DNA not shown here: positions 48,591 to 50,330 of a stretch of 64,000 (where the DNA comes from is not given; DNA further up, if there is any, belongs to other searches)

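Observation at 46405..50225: Cobalamin riboswitch controls btuB plus a downstream beta-propeller protein with a T9SS-type sorting tail (BtuG-like by context)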

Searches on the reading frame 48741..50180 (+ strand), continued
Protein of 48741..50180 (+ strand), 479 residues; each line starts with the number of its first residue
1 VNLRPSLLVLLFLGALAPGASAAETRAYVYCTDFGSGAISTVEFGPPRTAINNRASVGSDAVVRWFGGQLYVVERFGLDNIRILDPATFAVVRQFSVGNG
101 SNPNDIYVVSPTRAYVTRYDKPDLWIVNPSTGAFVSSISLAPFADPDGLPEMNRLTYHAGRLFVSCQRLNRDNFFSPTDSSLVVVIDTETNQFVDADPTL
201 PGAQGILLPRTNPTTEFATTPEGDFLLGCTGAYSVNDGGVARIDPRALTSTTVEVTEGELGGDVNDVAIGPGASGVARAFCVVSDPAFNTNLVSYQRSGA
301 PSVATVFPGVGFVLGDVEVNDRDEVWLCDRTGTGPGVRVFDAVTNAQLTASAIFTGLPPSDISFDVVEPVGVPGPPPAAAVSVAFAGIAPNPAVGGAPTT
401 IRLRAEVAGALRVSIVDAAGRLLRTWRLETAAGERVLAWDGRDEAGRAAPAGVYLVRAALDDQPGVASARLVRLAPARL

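Call 19: find_encoding_contigs(protein=P0033, flank=6000, max_places=2)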
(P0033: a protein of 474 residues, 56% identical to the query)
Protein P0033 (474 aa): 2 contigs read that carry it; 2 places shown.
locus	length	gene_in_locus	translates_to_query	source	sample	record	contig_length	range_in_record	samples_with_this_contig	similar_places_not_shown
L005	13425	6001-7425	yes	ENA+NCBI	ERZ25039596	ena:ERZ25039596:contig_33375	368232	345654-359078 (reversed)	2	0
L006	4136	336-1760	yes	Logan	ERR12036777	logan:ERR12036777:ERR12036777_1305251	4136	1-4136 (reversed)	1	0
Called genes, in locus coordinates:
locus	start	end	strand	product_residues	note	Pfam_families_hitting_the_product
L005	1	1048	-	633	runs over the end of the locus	PF13646:HEAT_2, PF02985:HEAT (faint)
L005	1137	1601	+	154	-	PF20181:DUF6544, PF21900:DUF6920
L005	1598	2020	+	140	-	PF20181:DUF6544, PF21900:DUF6920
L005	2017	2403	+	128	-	-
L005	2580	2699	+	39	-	-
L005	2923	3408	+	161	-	-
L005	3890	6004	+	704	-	PF07715:Plug, PF00593:TonB_dep_Rec_b-barrel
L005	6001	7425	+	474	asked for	PF13860:FlgD_ig (weak)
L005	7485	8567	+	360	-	-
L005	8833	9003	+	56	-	-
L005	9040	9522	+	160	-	-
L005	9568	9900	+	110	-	-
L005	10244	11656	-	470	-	PF23023:Anti-Pycsar_Apyc1 (weak), PF00753:Lactamase_B, PF12706:Lactamase_B_2 (weak), PF10996:Beta-Casp, PF07521:RMMBL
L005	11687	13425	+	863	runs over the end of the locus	PF05893:LuxC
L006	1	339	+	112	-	?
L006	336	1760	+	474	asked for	PF13860:FlgD_ig (weak)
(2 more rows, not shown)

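Call 20: find_encoding_contigs(protein=P0101, flank=5000, max_places=1)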
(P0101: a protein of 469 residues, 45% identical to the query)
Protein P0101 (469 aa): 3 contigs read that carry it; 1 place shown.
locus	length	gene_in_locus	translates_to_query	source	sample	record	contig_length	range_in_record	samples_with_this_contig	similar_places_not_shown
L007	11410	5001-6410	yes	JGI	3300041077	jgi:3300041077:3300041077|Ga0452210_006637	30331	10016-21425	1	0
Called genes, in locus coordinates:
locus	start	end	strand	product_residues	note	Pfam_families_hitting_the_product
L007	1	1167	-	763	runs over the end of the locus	PF00930:DPPIV_N (faint), PF26550:Tricorn_2nd, PF19283:APEH_N (faint), PF07676:PD40, PF26549:Tricorn_N, PF07676:PD40 (weak), PF20434:BD-FAE (weak), PF00326:Peptidase_S9, +2 more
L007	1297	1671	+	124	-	PF07291:MauE, PF07681:DoxX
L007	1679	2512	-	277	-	-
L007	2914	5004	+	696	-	PF07715:Plug, PF00593:TonB_dep_Rec_b-barrel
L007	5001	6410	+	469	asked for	-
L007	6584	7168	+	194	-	PF12840:HTH_20, PF01022:HTH_5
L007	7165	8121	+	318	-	PF00005:ABC_tran, PF13304:AAA_21, PF13732:DrrA1-3_C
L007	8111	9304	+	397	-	PF12698:ABC2_membrane_3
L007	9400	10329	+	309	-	PF01963:TraB_PrgY_gumN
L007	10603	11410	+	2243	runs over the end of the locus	PF01839:FG-GAP (faint), PF13517:FG-GAP_3, PF13860:FlgD_ig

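Call 21: find_encoding_contigs(protein=P0117, flank=5000, max_places=1)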
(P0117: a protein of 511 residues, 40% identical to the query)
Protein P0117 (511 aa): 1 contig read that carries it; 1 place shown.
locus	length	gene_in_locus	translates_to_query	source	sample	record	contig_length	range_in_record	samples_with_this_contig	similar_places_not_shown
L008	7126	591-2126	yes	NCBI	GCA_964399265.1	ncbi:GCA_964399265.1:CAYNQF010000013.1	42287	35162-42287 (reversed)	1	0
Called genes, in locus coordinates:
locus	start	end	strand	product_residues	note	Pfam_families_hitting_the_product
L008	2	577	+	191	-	?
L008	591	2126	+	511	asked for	PF13860:FlgD_ig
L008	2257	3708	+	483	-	PF00939:Na_sulph_symp, PF03600:CitMHS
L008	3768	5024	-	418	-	PF09861:Lar_N, PF21113:LarA_C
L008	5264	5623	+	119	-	-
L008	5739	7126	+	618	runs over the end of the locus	PF00675:Peptidase_M16, PF05193:Peptidase_M16_C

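Call 22: find_encoding_contigs(protein=P0112, flank=5000, max_places=1)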
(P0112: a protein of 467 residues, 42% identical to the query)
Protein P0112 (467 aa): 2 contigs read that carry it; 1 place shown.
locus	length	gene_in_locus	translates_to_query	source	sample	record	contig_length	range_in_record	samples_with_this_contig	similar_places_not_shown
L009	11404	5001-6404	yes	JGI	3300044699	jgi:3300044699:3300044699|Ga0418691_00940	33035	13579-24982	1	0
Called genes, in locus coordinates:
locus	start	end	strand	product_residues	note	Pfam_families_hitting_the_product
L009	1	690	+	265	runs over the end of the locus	PF03167:UDG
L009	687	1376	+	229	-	PF00300:His_Phos_1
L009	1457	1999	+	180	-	PF22765:DUF7010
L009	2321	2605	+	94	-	-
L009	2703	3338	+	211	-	PF07715:Plug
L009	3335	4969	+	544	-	PF00593:TonB_dep_Rec_b-barrel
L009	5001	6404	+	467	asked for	PF13860:FlgD_ig (weak), PF18962:Por_Secre_tail (weak)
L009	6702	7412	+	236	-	PF00041:fn3, PF13860:FlgD_ig (weak), PF18962:Por_Secre_tail (weak)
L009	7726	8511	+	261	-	PF13860:FlgD_ig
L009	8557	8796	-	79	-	-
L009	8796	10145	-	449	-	-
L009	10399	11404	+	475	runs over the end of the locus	PF16491:Peptidase_M48_N, PF01435:Peptidase_M48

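Call 23: find_encoding_contigs(protein=P0110, flank=5000, max_places=1)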
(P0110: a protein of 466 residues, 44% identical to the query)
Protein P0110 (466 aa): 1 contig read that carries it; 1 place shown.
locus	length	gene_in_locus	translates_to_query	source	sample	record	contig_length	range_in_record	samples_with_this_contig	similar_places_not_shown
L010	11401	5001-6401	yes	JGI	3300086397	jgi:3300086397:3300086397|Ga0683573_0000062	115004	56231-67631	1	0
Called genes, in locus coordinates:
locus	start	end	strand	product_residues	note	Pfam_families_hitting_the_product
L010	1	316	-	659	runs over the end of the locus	PF13520:AA_permease_2, PF00324:AA_permease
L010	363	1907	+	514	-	-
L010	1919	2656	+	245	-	PF03167:UDG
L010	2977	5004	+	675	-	PF07715:Plug, PF00593:TonB_dep_Rec_b-barrel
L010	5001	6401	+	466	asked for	-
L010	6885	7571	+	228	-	PF00041:fn3 (weak), PF16656:Pur_ac_phosph_N (weak), PF13860:FlgD_ig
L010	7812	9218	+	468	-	PF16491:Peptidase_M48_N, PF01435:Peptidase_M48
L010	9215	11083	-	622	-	PF16889:Hepar_II_III_N, PF07940:Hepar_II_III_C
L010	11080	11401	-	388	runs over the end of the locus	PF20706:GT4-conflict (weak), PF00534:Glycos_transf_1, PF13692:Glyco_trans_1_4, PF13524:Glyco_trans_1_2 (weak)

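Call 25: predict_structure(alignment_id=A1)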
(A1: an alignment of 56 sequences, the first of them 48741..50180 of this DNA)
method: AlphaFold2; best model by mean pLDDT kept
length: 479 residues; sequences in the alignment: 56
mean_pLDDT: 89.6   pTM: 0.73
mean pLDDT of the five models: 89.6, 88.2, 88.0, 87.4, 86.8
residues with pLDDT >= 90: 346; 70-90: 95; 50-70: 21; < 50: 17
segments of 3 or more residues with pLDDT < 50: 369-378
pLDDT, mean of each block of 10 residues (from residue 1): 61 57 87 96 92 97 95 93 96 90 94 93 95 95 86 93 93 82 96 95 94 94 93 88 96 95 95 83 96 94 96 96 95 96 96 97 77 40 88 85 94 90 94 94 92 93 88 72
secondary structure, 60 per line:
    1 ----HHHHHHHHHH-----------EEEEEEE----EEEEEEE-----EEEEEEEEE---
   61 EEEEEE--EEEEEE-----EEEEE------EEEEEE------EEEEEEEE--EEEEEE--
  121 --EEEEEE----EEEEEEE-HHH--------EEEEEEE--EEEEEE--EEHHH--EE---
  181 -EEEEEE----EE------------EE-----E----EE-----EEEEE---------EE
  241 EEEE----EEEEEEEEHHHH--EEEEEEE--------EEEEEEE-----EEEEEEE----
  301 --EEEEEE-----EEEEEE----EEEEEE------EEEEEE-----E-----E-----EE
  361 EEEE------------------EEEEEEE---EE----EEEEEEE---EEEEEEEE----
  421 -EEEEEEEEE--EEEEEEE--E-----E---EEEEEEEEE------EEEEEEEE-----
elements in order: H5-14 E26-32 E37-43 E49-57 E61-66 E69-74 E80-84 E91-96 E103-110 E113-118 E123-128 E133-139 E152-158 E161-166 E182-187 E225-229 E239-244 E249-256 H257-260 E263-269 E278-284 E290-296 E303-308 E314-319 E324-329 E336-341 E359-364 E383-389 E399-405 E409-416 E422-430 E433-439 E452-460 E467-474

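Call 27: fold_search(model_id=the predicted structure, library=pdb)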
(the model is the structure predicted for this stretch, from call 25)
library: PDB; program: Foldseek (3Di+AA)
matches with E <= 10: 1951; with E <= 0.001: 926
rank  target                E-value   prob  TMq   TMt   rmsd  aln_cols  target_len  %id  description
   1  1l0q_A                9.6e-17  1.00  0.48  0.58  17.5       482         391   15  Tandem YVTN beta-propeller and PKD domains from an archaeal surface layer protein (released 2002-11-06)
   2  8okv_A                1.0e-15  1.00  0.55  0.80   3.5       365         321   15  lipoprotein BT2095 from Bacteroides thetaiotamicron bound to cyanocobalamin CnCbl (released 2023-09-20)
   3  8bai_B                3.6e-15  1.00  0.54  0.79   3.5       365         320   16  The surface-exposed lipo-protein of BtuG2 in complex with cyanocobalamin. (released 2023-10-25)
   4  3dsm                  5.7e-15  1.00  0.56  0.80   3.7       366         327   16  Crystal structure of the surface layer protein BACUNI_02894 from Bacteroides uniformis, Northeast Structural Genomics Co (released 2008-09-09)
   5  8bai_A                8.1e-15  1.00  0.54  0.79   3.6       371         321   16  The surface-exposed lipo-protein of BtuG2 in complex with cyanocobalamin. (released 2023-10-25)
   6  8bmz_A                1.1e-14  1.00  0.56  0.79   3.4       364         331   15  Bacteroides thetaiotaomicron surface lipoprotein BT1954 bound to adenosylcobalamin (released 2023-08-16)
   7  8bmy_A                1.6e-14  1.00  0.55  0.77   4.0       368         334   16  Bacteroides thetaiotaomicron surface lipoprotein bound to cyanocobalamin (released 2023-08-16)
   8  8bn0                  1.8e-14  1.00  0.55  0.75   6.6       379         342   16  Bacteroides thetaiotaomicron surface protein BT1954 bound to (released 2023-08-16)
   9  8okv_B                2.0e-14  1.00  0.56  0.79   3.6       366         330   15  lipoprotein BT2095 from Bacteroides thetaiotamicron bound to cyanocobalamin CnCbl (released 2023-09-20)
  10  8okv_D                3.0e-14  1.00  0.55  0.80   3.8       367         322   15  lipoprotein BT2095 from Bacteroides thetaiotamicron bound to cyanocobalamin CnCbl (released 2023-09-20)
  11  8okv_C                4.6e-14  1.00  0.55  0.79   3.8       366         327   15  lipoprotein BT2095 from Bacteroides thetaiotamicron bound to cyanocobalamin CnCbl (released 2023-09-20)
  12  8bmz_B                5.1e-14  1.00  0.55  0.78   3.6       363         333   15  Bacteroides thetaiotaomicron surface lipoprotein BT1954 bound to adenosylcobalamin (released 2023-08-16)
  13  8bmx_D                1.1e-13  1.00  0.55  0.77   3.5       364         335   16  Bacteroides thetaiotaomicron B12 TonB dependent transporter in complex with a surface lipoprotein (released 2023-09-20)
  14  8p97_B                2.5e-13  1.00  0.54  0.76   3.9       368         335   15  BtuB3G3 bound to cyanocobalamin with disordered EL8 (released 2023-08-16)
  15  5m11                  1.3e-12  1.00  0.45  0.30  17.3       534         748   14  Structural and functional probing of PorZ, an essential bacterial surface component of the type-IX secretion system of h (released 2016-11-09)
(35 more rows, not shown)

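Call 33: search_protein_families(library=ncbifam, alignment_id=A1, max_evalue=0.01)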
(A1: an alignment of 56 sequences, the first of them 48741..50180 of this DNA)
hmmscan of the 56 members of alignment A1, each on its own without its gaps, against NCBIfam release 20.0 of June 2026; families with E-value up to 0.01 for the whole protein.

A. member 1, window:48741-50180:+ (479 aa): 8 families
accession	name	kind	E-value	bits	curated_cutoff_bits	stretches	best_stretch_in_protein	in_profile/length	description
NF005176.1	PRK06655.1-1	equivalog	4.9e-07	29.9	230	1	405-461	94-150/197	flagellar hook assembly protein FlgD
NF009277.0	PRK12634.1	equivalog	1.9e-06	28.1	333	1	404-468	117-182/221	flagellar basal body rod modification protein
NF009276.0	PRK12633.1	equivalog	6.3e-05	22.8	383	1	392-462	112-183/234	flagellar basal body rod modification protein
TIGR04183.1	Por_Secre_tail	domain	0.00043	20.2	23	1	388-458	1-58/72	T9SS type A sorting domain-containing protein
NF009452.0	PRK12812.1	equivalog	0.00076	18.8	258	1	410-465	153-211/289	flagellar basal body rod modification protein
NF052228.1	T9SS_PorZ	equivalog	0.00088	17.8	260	1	390-463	677-745/757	type IX secretion system anionic LPS delivery protein PorZ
NF009453.0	PRK12813.1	equivalog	0.0067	16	264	0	395-456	109-169/223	flagellar basal body rod modification protein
TIGR02276.1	beta_rpt_yvtn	repeat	0.0096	15.9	27.85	0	179-192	12-25/42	beta-propeller repeat protein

B. families by the number of members that match (of 56 scanned): 13 families
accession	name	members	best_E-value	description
NF005176.1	PRK06655.1-1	46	4.3e-08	flagellar hook assembly protein FlgD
NF009277.0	PRK12634.1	39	7.4e-08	flagellar basal body rod modification protein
TIGR04183.1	Por_Secre_tail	35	1.2e-13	T9SS type A sorting domain-containing protein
NF009276.0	PRK12633.1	31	1.7e-07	flagellar basal body rod modification protein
NF033707.1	T9SS_sortase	22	5.9e-09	type IX secretion system sortase PorU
NF052323.1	T9SSA_dep_M6i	18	4.9e-09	T9SS-dependent M6-like inactivated metalloprotease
NF052228.1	T9SS_PorZ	17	3.6e-07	type IX secretion system anionic LPS delivery protein PorZ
NF009453.0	PRK12813.1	14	4.9e-05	flagellar basal body rod modification protein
TIGR02276.1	beta_rpt_yvtn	11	1.4e-05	beta-propeller repeat protein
NF009452.0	PRK12812.1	7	0.00037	flagellar basal body rod modification protein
NF038113.1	T9SSA_dep_M36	4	7.4e-08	T9SS-dependent M36 family metallopeptidase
NF053608.1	Lsa66_OmpA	1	0.00077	fibronectin-binding adhesin Lsa66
NF050177.1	TapA_OM_Porphy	1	0.0051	TapA/TapC family T9SS-dependent outer membrane protein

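Call 38: find_related_loci(query=A1, collection=genome_contigs, flank=3000)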
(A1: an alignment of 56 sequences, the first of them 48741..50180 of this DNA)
Query A1 (479 aa) in genome_contigs; peptide patterns used: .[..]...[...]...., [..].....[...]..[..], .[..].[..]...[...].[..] (x = any residue, [..] = any of these).
599 stretches matched a pattern (row limit reached: there are more); 477 encode a relative of the query (tblastn E <= 1e-3); the best 80 are kept; 80 distinct loci.
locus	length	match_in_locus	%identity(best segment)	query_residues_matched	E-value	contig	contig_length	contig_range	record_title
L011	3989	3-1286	81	54-479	0e+0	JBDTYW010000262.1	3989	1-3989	MAG: Candidatus Eisenbacteria bacterium isolate cluster4_bin.150 NODE_105746_length_3989_cov_7.617438, whole genome shot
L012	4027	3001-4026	74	24-365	9e-174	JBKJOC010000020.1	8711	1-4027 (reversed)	MAG: Candidatus Eisenbacteria bacterium isolate ant_bin.394 k117_5403681, whole genome shotgun sequence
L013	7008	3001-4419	53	3-479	5e-138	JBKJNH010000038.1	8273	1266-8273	MAG: Candidatus Eisenbacteria bacterium isolate ant_bin.365 S1Ck117_3968385_flag_1_multi_9.0000_len_8273, whole genome s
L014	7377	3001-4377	54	29-479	3e-136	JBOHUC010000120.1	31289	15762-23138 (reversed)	MAG: Candidatus Eiseniibacteriota bacterium isolate M3-S_metabat2.bin.149 k127_1531886, whole genome shotgun sequence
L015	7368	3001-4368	54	20-479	9e-135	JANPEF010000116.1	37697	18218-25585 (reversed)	MAG: Candidatus Eisenbacteria bacterium isolate VAR_78_metabat_282 VAR_78_k141_3244596, whole genome shotgun sequence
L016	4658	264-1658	52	11-479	2e-134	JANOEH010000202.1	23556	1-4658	MAG: Candidatus Eisenbacteria bacterium isolate SOY_65_metabat_360 SOY_65_k141_253795, whole genome shotgun sequence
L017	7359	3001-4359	47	1-461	1e-110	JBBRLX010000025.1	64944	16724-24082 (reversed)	MAG: Candidatus Eisenbacteria bacterium isolate La1_maxbin2.300 LA1C_X2.300_k141_3114425L_64944_cov_45.1656, whole genom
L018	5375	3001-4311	48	9-456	1e-110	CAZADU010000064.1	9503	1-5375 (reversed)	MAG TPA_asm: uncultured bacterium isolate binchicken_co165_69 genome assembly, contig: k141_2091153, whole genome shotgu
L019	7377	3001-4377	45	7-473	2e-110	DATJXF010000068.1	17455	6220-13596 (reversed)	MAG TPA_asm: Candidatus Acidiferrales bacterium isolate SMAG_U15119 k141_1438245, whole genome shotgun sequence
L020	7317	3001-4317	47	15-458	3e-109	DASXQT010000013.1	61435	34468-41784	MAG TPA_asm: Candidatus Eisenbacteria bacterium isolate SMAG_U4620 k141_949218, whole genome shotgun sequence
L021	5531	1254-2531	49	22-455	2e-109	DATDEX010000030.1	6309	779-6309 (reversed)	MAG TPA_asm: Candidatus Eisenbacteria bacterium isolate SMAG_U211 k141_1138085, whole genome shotgun sequence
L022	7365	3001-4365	47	1-462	2e-108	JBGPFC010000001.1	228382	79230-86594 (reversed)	MAG: Candidatus Eisenbacteria bacterium isolate OBJ_0618_7090110_76 k141_8381585_length_228382_cov_29.5388, whole genome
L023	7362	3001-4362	45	2-459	5e-108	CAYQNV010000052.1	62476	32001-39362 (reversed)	MAG TPA_asm: uncultured bacterium isolate binchicken_co165_179 genome assembly, contig: k141_462228, whole genome shotgu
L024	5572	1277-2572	47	28-466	2e-107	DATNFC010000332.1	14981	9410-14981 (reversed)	MAG TPA_asm: Candidatus Methylomirabilota bacterium isolate SMAG_U11284 k141_993192, whole genome shotgun sequence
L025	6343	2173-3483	46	20-463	2e-107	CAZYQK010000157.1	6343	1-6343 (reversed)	MAG TPA_asm: uncultured bacterium isolate SRP119689_co1_84 genome assembly, contig: NODE_20238_length_6343_cov_7.726304,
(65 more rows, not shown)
